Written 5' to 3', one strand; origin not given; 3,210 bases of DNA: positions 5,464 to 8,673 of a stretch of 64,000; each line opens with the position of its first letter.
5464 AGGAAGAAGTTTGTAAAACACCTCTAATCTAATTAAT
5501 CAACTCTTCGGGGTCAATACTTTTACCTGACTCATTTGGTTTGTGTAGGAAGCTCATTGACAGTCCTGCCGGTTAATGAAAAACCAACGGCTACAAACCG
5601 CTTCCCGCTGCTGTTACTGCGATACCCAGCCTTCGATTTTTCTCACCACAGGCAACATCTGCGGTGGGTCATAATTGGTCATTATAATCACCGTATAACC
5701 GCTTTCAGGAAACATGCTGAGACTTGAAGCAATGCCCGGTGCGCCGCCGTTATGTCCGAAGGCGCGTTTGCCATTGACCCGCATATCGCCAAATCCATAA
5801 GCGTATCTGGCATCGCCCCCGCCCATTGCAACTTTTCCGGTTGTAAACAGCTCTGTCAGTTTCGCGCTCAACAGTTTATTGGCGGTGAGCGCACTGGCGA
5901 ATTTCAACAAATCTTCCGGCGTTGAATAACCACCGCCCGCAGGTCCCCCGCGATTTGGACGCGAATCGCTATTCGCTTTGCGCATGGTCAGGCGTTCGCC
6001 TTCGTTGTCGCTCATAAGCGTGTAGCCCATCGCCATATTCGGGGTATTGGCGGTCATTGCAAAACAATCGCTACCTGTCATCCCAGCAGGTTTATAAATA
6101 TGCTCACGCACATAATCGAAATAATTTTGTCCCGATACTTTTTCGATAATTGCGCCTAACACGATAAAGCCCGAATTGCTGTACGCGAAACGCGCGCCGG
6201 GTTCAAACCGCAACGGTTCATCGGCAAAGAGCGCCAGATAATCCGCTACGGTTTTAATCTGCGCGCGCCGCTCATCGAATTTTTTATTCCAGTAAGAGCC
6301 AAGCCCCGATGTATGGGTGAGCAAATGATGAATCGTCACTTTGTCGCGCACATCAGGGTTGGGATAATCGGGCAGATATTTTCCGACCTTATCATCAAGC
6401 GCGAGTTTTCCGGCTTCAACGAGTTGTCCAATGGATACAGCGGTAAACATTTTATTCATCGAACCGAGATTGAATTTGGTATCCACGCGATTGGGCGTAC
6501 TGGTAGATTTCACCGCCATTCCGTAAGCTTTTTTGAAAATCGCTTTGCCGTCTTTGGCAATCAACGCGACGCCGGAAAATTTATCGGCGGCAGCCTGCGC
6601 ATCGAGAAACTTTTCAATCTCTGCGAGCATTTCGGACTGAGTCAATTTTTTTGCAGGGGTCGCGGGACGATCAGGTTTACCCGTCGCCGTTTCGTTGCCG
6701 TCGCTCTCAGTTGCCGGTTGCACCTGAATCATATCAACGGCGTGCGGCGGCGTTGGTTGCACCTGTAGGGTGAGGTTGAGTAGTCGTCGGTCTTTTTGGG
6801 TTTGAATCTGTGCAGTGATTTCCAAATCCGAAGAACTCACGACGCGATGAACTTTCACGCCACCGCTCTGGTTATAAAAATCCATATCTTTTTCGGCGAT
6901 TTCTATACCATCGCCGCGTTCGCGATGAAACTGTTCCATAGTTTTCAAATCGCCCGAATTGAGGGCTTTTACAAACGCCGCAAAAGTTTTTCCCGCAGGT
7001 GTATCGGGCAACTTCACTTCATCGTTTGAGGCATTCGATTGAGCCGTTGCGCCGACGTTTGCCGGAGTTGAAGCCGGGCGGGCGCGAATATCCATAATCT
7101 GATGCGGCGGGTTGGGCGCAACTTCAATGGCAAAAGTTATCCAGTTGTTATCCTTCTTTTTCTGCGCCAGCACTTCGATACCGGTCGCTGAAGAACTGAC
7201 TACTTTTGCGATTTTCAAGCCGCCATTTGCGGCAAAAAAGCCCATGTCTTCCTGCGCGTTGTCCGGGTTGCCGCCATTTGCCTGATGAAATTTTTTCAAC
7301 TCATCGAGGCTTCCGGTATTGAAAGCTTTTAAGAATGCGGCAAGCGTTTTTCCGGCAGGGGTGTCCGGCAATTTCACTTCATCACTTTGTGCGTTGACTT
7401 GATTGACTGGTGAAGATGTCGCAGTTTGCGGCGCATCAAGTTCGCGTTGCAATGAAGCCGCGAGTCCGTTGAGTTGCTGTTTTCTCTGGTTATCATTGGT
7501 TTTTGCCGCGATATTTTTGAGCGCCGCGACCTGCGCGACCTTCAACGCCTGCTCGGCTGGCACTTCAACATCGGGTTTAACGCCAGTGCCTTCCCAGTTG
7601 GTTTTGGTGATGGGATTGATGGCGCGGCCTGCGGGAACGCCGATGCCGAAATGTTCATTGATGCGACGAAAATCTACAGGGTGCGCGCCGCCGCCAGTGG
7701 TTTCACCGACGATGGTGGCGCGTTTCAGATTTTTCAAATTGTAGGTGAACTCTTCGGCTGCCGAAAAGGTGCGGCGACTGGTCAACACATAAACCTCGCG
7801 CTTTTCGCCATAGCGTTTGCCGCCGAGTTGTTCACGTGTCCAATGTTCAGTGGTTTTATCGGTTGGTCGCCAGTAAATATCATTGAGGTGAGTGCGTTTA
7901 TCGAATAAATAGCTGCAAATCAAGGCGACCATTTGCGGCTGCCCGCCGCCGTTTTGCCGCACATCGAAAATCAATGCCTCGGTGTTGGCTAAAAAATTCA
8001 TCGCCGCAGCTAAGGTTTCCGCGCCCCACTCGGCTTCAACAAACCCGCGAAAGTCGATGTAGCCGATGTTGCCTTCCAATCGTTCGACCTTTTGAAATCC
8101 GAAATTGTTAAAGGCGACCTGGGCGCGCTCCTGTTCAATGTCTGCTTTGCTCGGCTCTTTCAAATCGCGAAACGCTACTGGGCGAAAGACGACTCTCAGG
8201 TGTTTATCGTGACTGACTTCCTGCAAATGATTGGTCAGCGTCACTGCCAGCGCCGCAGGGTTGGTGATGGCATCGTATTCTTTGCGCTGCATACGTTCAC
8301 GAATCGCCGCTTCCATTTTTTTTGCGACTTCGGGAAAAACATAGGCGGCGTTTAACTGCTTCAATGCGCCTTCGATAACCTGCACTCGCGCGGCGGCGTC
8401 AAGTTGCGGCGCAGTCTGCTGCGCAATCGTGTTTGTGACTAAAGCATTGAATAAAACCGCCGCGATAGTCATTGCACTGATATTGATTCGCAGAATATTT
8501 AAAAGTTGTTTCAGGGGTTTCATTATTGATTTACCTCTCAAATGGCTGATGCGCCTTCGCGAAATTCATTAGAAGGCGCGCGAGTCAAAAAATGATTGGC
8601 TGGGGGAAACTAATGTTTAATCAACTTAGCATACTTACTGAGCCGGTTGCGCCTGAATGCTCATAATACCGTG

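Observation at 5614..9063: Unusual secreted fusion: S41 peptidase + two repeat domains + beta-lactamase-fold hydrolase, with a stand-alone paralog of the repeat domain next door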

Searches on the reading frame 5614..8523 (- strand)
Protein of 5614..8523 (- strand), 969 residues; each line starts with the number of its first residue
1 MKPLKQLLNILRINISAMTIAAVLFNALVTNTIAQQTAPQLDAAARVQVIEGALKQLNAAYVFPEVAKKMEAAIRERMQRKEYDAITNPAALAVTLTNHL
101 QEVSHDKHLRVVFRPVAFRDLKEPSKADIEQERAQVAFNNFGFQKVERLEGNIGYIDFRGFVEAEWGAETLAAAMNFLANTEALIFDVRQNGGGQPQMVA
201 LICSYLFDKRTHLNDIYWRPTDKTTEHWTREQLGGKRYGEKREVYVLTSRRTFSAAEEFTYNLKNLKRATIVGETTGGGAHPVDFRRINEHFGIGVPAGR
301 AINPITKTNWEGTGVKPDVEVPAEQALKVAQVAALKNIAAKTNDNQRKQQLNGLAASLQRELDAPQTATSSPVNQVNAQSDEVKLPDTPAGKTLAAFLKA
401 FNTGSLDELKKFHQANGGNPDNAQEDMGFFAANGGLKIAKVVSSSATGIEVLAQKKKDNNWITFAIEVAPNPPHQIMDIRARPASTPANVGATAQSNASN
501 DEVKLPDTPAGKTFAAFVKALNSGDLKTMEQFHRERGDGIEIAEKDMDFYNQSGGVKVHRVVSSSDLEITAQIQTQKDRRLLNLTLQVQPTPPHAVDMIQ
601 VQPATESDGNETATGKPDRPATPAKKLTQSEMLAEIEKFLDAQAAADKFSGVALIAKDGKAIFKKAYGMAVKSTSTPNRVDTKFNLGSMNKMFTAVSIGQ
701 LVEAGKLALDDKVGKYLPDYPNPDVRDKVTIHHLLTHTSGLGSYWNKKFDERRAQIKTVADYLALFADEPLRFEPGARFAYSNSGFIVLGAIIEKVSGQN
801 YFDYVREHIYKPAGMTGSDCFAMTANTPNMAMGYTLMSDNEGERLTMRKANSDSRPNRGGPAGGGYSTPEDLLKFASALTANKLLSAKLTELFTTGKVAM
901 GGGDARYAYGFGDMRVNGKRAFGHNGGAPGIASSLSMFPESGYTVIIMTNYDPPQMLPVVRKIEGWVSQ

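Call 5: search_protein_families(library=pfam, proteins=[window:5614-8523:-], max_evalue=0.01)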
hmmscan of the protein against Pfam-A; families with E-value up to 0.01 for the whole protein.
window:5614-8523:- (969 aa): 3 families
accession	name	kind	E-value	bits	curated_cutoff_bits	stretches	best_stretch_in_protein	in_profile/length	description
PF00144.29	Beta-lactamase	-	1.9e-67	228.3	27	1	639-955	4-314/329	Beta-lactamase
PF03572.23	Peptidase_S41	-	1.1e-25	90.6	24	1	152-321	1-165/165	Peptidase family S41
PF11918.13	Peptidase_S41_N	-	5.9e-10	39.8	26.6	1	47-114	19-86/129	N-terminal domain of Peptidase_S41 in eukaryotic IRBP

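Call 6: search_protein_families(library=ncbifam, proteins=[window:5614-8523:-], max_evalue=0.01)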
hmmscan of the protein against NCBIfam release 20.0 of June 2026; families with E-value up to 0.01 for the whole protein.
window:5614-8523:- (969 aa): 59 families (the best 25 are shown)
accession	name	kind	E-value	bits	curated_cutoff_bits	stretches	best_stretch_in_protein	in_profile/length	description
NF002968.0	PRK03642.1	equivalog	1.6e-25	89.9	385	1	621-816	28-238/432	penicillin binding protein PBP4B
NF007943.0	PRK10662.1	equivalog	1.3e-22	80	266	1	647-875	48-266/380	D-alanyl-D-alanine-carboxypeptidase/endopeptidase AmpH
NF009622.0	PRK13128.1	equivalog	5.5e-21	74.6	443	1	633-952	6-315/518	D-aminopeptidase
NF033085.1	bla_class_C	equivalog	3.5e-20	72.1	415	1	647-878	19-233/356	class C beta-lactamase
NF052559.1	MthAcHydAcmB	equivalog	3.2e-18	65.6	550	1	637-876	11-266/391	methyl acetate hydrolase AcmB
NF045671.1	blaPNC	exception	1e-16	60.8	750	1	628-836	41-242/401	PNC family class C beta-lactamase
NF038069.1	blaIDC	exception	2.5e-16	59.6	850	1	657-835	64-234/395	IDC family class C beta-lactamase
NF000423.2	blaSRT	exception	1.4e-14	54.1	860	1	655-835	48-219/378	SRT/SST family class C beta-lactamase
NF041663.1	ampC_Sliq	exception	1.8e-14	53.5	860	1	651-835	43-219/378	cephalosporin-hydrolyzing class C beta-lactamase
NF033406.1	blaMCA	exception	5.4e-14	51.9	750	1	656-834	61-231/390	MCA family class C beta-lactamase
NF033159.0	blaPAC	exception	8.7e-14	51.1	850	1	649-837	44-224/380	PAC family class C beta-lactamase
NF038238.1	blaBUT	exception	1.1e-13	51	850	1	638-818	36-209/383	BUT family class C beta-lactamase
NF000397.2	blaACC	exception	1.8e-13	50.3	850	1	659-835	58-225/385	ACC family cephalosporin-hydrolyzing class C beta-lactamase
NF033700.1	blaCMA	exception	2.2e-13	50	887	1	651-844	41-224/375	CMA family class C beta-lactamase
NF012173.1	CMY2-MIR-ACT-EC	exception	6.6e-13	48.2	680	1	650-834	46-223/380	CMY2/MIR/ACT/EC family class C beta-lactamase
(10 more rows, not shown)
